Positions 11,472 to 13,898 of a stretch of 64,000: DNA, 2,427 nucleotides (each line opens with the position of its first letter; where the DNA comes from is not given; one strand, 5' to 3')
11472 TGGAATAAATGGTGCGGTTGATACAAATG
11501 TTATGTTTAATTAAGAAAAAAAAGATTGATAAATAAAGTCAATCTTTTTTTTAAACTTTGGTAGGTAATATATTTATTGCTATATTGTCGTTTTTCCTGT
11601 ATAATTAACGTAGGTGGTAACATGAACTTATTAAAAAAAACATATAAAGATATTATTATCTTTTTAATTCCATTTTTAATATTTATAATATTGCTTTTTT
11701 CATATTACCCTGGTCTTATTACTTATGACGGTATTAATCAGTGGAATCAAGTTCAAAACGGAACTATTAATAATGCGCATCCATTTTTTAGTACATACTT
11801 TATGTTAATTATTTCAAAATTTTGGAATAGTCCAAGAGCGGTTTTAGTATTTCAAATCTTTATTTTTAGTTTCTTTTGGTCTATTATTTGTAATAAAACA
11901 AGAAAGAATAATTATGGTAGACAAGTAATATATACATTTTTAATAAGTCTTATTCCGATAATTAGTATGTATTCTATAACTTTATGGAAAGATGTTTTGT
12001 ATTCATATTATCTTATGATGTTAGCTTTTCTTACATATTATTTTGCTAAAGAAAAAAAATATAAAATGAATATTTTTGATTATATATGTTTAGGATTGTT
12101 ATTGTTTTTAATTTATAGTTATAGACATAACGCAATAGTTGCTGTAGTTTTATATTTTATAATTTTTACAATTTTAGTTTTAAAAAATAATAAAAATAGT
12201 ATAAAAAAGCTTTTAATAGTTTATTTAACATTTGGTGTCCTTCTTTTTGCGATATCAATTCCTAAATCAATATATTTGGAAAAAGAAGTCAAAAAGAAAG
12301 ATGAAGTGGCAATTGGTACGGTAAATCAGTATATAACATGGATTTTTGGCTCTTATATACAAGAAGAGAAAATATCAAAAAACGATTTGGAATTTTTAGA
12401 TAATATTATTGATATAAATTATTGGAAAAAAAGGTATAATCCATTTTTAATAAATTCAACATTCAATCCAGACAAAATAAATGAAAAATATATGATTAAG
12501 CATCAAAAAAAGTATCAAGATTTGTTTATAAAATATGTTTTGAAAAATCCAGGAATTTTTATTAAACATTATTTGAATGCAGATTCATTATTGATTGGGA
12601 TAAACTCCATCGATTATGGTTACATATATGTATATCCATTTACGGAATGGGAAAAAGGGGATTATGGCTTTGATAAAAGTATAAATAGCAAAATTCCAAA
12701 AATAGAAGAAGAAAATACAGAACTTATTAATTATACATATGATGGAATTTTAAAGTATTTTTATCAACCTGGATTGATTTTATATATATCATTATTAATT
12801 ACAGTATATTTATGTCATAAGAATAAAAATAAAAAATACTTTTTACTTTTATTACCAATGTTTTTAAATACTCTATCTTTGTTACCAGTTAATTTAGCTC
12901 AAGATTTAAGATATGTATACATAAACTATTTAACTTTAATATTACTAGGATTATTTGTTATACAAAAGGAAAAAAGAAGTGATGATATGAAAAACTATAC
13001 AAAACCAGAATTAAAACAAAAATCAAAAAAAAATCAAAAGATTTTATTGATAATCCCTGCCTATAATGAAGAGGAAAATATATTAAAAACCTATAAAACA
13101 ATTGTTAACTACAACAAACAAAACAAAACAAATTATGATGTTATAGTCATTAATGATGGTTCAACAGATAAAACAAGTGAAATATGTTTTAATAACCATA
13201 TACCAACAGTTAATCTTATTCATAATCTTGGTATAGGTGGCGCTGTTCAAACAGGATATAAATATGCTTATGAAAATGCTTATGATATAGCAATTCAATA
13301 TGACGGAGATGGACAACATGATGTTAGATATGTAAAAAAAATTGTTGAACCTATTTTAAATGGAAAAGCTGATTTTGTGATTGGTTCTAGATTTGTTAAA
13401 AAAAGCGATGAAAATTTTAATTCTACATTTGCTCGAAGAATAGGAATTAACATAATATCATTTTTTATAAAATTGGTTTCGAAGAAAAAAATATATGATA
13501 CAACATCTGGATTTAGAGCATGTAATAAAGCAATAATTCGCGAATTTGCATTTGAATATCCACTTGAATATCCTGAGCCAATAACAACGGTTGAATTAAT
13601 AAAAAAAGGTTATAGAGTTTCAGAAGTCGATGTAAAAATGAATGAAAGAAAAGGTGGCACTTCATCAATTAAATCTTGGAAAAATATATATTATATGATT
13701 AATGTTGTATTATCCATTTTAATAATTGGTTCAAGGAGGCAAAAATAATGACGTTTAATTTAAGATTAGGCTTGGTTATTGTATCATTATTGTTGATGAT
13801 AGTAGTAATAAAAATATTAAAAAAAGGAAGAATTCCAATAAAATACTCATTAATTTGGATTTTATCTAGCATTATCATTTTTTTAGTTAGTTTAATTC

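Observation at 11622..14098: Fusion of a GT-C-like membrane domain to a GtrB-like GT2, followed by a DUF2304/GtrA-like small membrane protein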

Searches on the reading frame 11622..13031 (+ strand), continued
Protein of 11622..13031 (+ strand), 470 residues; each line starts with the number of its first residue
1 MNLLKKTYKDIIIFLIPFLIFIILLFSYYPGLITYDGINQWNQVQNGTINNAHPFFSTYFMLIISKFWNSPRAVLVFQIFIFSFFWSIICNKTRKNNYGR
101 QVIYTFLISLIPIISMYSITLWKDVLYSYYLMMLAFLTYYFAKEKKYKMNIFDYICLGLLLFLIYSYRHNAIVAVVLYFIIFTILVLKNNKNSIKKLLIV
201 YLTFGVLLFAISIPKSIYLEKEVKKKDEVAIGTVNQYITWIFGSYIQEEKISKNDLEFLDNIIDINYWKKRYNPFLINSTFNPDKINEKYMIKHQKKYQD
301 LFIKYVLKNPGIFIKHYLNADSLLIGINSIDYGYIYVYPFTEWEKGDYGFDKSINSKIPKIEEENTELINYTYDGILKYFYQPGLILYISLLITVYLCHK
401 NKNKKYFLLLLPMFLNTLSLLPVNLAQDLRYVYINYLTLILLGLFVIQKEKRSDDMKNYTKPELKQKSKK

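Call 102: search_protein_families(library=pfam, proteins=[P0280, P0301, P0272, P0266, P0268, P0261, P0300, P0302, P0283, P0252], max_evalue=0.001)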
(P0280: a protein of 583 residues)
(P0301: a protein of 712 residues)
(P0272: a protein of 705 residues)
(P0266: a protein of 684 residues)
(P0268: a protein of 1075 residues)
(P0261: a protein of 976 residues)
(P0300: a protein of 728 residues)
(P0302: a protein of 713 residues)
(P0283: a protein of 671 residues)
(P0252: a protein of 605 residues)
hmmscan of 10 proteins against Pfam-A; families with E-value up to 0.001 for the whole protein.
P0280 (583 aa): 1 family
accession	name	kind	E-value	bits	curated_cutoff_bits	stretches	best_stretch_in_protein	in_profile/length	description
PF19484.4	DUF6020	-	3.9e-25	88.7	28.3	1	202-576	212-594/604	Family of unknown function (DUF6020)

P0301 (712 aa): 1 family
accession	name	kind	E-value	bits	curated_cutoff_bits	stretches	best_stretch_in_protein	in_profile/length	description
PF19484.4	DUF6020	-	1.2e-06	27.6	28.3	1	330-455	214-342/604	Family of unknown function (DUF6020)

P0272 (705 aa): 0 families

P0266 (684 aa): 1 family
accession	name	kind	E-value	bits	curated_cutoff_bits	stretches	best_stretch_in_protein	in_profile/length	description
PF19484.4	DUF6020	-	1.1e-05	24.5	28.3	1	74-321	200-460/604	Family of unknown function (DUF6020)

P0268 (1075 aa): 4 families
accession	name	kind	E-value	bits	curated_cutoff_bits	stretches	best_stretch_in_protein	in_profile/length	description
PF00535.33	Glycos_transf_2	-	1.4e-39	136.1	23.3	2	538-695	1-167/168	Glycosyl transferase family 2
PF13641.12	Glyco_tranf_2_3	-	7.7e-16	59.2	27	2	788-1013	1-216/230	Glycosyltransferase like family 2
PF13712.12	Glyco_tranf_2_5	-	3.3e-05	24.1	27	1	861-1022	43-202/210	Glycosyltransferase like family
PF19484.4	DUF6020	-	4.8e-05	22.3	28.3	0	74-282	215-421/604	Family of unknown function (DUF6020)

P0261 (976 aa): 1 family
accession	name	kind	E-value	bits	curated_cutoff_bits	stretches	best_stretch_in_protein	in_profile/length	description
PF09913.15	DUF2142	-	8.6e-40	137.2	30.1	1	552-932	3-395/395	Predicted membrane protein (DUF2142)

P0300 (728 aa): 1 family
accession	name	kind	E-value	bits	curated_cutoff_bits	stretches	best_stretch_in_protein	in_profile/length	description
PF00535.33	Glycos_transf_2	-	5.4e-10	39.9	23.3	1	472-641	2-165/168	Glycosyl transferase family 2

P0302 (713 aa): 0 families

P0283 (671 aa): 1 family
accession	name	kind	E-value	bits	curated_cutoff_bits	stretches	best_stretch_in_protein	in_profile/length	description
PF19484.4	DUF6020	-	5.7e-08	32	28.3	1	119-475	241-595/604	Family of unknown function (DUF6020)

P0252 (605 aa): 0 families

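Call 103: list_cluster_members(proteins=[P0003, P0006, P0015, P0029])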
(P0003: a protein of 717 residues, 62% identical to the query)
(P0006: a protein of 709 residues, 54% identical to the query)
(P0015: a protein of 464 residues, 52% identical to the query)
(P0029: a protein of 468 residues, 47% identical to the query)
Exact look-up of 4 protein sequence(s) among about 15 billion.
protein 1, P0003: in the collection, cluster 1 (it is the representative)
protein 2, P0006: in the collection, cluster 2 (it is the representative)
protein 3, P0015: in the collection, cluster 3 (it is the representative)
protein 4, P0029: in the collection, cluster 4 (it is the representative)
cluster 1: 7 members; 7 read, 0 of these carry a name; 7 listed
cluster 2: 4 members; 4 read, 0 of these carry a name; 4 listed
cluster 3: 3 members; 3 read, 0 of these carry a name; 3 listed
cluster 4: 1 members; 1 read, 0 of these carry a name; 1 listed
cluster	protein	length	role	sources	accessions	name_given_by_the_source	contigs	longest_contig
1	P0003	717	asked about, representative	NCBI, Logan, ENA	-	-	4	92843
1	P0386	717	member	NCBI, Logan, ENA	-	-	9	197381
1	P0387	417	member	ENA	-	-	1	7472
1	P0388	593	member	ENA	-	-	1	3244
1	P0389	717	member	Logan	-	-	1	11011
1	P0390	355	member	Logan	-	-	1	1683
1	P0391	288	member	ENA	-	-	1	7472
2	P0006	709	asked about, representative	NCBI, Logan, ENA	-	-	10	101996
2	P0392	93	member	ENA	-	-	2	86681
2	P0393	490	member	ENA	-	-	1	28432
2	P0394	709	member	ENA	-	-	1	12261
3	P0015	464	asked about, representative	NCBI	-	-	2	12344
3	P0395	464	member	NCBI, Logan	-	-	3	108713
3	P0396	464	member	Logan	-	-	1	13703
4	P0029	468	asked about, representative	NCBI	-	-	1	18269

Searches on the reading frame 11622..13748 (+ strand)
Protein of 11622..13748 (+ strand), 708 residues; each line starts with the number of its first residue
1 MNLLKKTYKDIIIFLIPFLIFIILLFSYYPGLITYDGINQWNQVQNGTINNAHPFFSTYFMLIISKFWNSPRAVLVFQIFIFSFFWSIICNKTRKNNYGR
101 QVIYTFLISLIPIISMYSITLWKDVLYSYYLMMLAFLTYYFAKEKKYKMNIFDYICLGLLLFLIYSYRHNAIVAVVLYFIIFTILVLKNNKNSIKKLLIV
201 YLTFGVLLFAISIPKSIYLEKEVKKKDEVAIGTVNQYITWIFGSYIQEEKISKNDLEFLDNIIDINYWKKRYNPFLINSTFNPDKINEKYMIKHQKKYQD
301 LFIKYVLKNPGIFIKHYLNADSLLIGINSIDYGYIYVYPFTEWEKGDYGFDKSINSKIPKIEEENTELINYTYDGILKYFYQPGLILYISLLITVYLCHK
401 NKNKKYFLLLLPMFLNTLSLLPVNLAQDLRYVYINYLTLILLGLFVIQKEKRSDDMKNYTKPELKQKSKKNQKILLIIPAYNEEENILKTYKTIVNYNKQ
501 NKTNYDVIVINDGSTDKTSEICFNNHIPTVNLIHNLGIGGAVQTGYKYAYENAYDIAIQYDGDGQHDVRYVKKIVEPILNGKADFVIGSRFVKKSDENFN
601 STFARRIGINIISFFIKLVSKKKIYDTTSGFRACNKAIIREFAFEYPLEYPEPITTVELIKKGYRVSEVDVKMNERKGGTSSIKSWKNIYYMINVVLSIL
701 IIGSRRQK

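Call 3: search_protein_families(library=pfam, proteins=[window:11622-13748:+], max_evalue=0.01)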
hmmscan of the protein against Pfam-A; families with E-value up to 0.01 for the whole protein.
window:11622-13748:+ (708 aa): 2 families
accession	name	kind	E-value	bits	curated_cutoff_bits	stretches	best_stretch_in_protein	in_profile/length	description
PF00535.33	Glycos_transf_2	-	3.1e-23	83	23.3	1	476-641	2-166/168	Glycosyl transferase family 2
PF13641.12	Glyco_tranf_2_3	-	0.0089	16.5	27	0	474-604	3-137/230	Glycosyltransferase like family 2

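Call 4: search_protein_families(library=ncbifam, proteins=[window:11622-13748:+], max_evalue=0.01)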
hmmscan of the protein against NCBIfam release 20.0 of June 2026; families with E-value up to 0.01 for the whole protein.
window:11622-13748:+ (708 aa): 13 families
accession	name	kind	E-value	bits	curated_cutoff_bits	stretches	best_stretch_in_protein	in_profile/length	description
TIGR04182.1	glyco_TIGR04182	equivalog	1e-23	84.2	325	1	475-681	3-198/293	S-layer glycoprotein N-glycosyltransferase AglJ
NF058614.1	PPMAGASynPpgS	equivalog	2e-23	83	370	1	475-645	3-168/226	polyprenyl-phospho-N-acetylgalactosaminyl synthase PpgS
TIGR03937.1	PgaC_IcaA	equivalog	6.6e-13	48.4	422.3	1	445-578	23-150/407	poly-beta-1,6-N-acetyl-D-glucosamine synthase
NF007986.1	PRK10714.1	equivalog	2.8e-12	46.3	529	1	470-698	4-225/316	undecaprenyl-phosphate 4-deoxy-4-formamido-L-arabinose transferase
NF041391.1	DPhHxTase_Halo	equivalog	2.9e-12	46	375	1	480-681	3-191/213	dolichyl-phosphate hexose transferase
NF007482.0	PRK10073.1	equivalog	3.4e-08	32.9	423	1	470-549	4-84/334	glycosyltransferase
NF010496.0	PRK13915.1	equivalog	2.7e-07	30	262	1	450-522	10-81/307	glucosyl-3-phosphoglycerate synthase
TIGR03469.1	HpnB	hypoth_equivalog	1e-05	24.8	379.25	1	452-599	24-179/386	hopene-associated glycosyltransferase HpnB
TIGR04283.1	glyco_like_mftF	equivalog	3.8e-05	23.4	182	1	476-527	3-51/221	TIGR04283 family arsenosugar biosynthesis glycosyltransferase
NF047683.1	TeichurnBiosyTuaG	equivalog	0.00015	21.5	400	1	469-522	3-53/252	teichuronic acid biosynthesis protein TuaG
NF041875.1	EPS_EpsD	equivalog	0.00055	19.4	370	1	476-530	3-56/325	exopolysaccharide biosynthesis glycosyltransferase EpsD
NF038302.1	EPS_HpsE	equivalog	0.00061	18.9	300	1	476-522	5-51/307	hormogonium polysaccharide biosynthesis glycosyltransferase HpsE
TIGR04009.1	wcaE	equivalog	0.0039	16.5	369.2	1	476-523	5-52/248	colanic acid biosynthesis glycosyltransferase WcaE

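Call 12: find_related_loci(query=window:11622-13748:+, collection=genome_contigs, flank=8000)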
Query window:11622-13748:+ (708 aa) in genome_contigs; peptide patterns used: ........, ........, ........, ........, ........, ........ (x = any residue, [..] = any of these).
117 stretches matched a pattern; 24 encode a relative of the query (tblastn E <= 1e-3); 24 distinct loci.
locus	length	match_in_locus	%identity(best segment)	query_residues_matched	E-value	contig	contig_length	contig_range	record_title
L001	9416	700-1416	68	470-708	1e-103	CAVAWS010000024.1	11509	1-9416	Paratractidigestivibacter sp. isolate G02643-L1_cleanbin_000022 genome assembly, contig: Spades_G02643-L1_contig_1999, w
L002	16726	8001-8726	70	466-708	8e-103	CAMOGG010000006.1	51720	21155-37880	MAG: uncultured Bacillales bacterium isolate SRR873604_bin.131_metaWRAP_v1.3_MAG genome assembly, contig: NODE_628_lengt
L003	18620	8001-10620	69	469-705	2e-102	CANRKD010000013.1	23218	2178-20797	MAG: uncultured Bacilli bacterium isolate Lapin-022__bin46 genome assembly, contig: Lapin-022__NODE_2124_length_23218_co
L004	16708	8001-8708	71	473-708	2e-102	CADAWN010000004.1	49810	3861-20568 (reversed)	MAG: uncultured Erysipelotrichaceae bacterium isolate RUG13689 genome assembly, contig: RUG13689_asm_4, whole genome sho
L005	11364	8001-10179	66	15-708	0e+0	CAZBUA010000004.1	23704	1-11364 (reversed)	MAG TPA_asm: uncultured Muribaculaceae bacterium isolate SRP192927_co8_114 genome assembly, contig: NODE_1669_length_237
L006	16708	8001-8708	69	473-708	3e-101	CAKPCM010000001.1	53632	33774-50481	MAG: uncultured Bacilli bacterium isolate REFINED_METABAT215_TOP10_CONTIGS_1500_ASSEMBLY_K77_MERGED__Hadza_MoBio_hadza-A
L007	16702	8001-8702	71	473-708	1e-100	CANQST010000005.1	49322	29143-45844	MAG: uncultured Bacilli bacterium isolate Lapin-032__bin60 genome assembly, contig: Lapin-032__NODE_1210_length_49322_co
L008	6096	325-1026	67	470-703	2e-100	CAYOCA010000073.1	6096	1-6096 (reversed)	MAG TPA_asm: uncultured Muribaculaceae bacterium isolate SRP222994_co1_98 genome assembly, contig: NODE_25836_length_609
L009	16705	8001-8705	65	472-706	8e-98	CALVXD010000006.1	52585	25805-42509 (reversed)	MAG: uncultured Bacilli bacterium isolate BRZ_FH__bin48 genome assembly, contig: BRZ_FH__NODE_716_length_52585_cov_14.25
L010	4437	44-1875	69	102-708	9e-101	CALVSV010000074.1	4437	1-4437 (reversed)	MAG: uncultured Bacilli bacterium isolate E20__bin216 genome assembly, contig: E20__k127_5401814, whole genome shotgun s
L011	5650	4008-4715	73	472-708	5e-97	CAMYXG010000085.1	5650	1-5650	MAG TPA_asm: uncultured Bacillales bacterium isolate SRR10912533_bin.22_metaWRAP_v1.3_MAG genome assembly, contig: ERZ14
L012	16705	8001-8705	66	473-708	6e-97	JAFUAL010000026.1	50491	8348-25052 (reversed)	MAG: Bacilli bacterium isolate RGIG4316 Roe_deer_Duodenum.Co__c194273, whole genome shotgun sequence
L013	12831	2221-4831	64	472-707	7e-96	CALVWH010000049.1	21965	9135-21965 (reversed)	MAG: uncultured Bacilli bacterium isolate E10__bin182 genome assembly, contig: E10__k127_4763477, whole genome shotgun s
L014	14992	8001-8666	67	471-692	3e-95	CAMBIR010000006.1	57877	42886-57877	MAG: uncultured Firmicutes bacterium isolate SRR17382103_bin.30_metaWRAP_v1.3_MAG genome assembly, contig: ERZ10544652.2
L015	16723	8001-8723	65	467-708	3e-92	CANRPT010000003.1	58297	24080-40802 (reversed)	MAG: uncultured Bacilli bacterium isolate Lapin-018__bin21 genome assembly, contig: Lapin-018__NODE_432_length_58297_cov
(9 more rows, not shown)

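Call 66: predict_structure(alignment_id=A3)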
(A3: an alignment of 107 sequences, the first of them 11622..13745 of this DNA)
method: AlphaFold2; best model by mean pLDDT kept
length: 708 residues; sequences in the alignment: 107
mean_pLDDT: 89.4   pTM: 0.73
mean pLDDT of the five models: 89.4, 89.0, 89.0, 88.2, 87.4
residues with pLDDT >= 90: 482; 70-90: 166; 50-70: 41; < 50: 19
segments of 3 or more residues with pLDDT < 50: 453-468
pLDDT, mean of each block of 10 residues (from residue 1): 88 98 97 92 93 93 95 97 98 94 98 96 94 98 92 97 95 97 96 96 98 95 75 90 97 98 96 86 88 97 98 92 85 80 73 85 93 91 94 97 96 95 73 95 92 47 46 92 90 96 96 88 96 83 95 96 90 95 94 71 79 92 88 95 82 88 93 77 58 85 67
secondary structure, 60 per line:
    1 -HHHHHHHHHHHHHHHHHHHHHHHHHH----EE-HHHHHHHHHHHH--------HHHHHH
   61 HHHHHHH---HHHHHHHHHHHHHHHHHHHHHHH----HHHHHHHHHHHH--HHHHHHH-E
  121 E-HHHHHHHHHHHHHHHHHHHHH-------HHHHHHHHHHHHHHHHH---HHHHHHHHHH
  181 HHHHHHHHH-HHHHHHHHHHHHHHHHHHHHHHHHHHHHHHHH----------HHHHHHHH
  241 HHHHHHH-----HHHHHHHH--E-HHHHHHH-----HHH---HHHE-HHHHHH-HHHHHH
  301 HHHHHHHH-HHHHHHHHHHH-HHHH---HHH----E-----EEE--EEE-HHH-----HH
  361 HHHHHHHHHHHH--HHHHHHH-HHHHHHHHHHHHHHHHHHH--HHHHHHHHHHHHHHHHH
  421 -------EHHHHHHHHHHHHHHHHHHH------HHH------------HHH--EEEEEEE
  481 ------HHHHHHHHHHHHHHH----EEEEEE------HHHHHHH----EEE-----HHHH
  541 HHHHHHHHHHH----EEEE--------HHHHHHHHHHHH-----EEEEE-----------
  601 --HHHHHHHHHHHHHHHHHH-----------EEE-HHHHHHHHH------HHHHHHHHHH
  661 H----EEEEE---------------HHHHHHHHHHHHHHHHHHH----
elements in order (helices of 4 or more, strands of 3 or more residues): H2-27 H35-46 H55-67 H71-93 H98-109 H112-118 H123-143 H151-167 H171-189 H191-222 H233-247 H253-260 H265-271 H288-293 H295-308 H310-320 H322-325 E342-344 E347-349 H359-372 H375-381 H383-401 H404-420 H429-447 E474-480 H487-501 E506-511 H518-524 E529-531 H537-551 E556-559 H568-579 E585-589 H603-620 E632-634 H636-644 H651-661 E666-670 H686-704
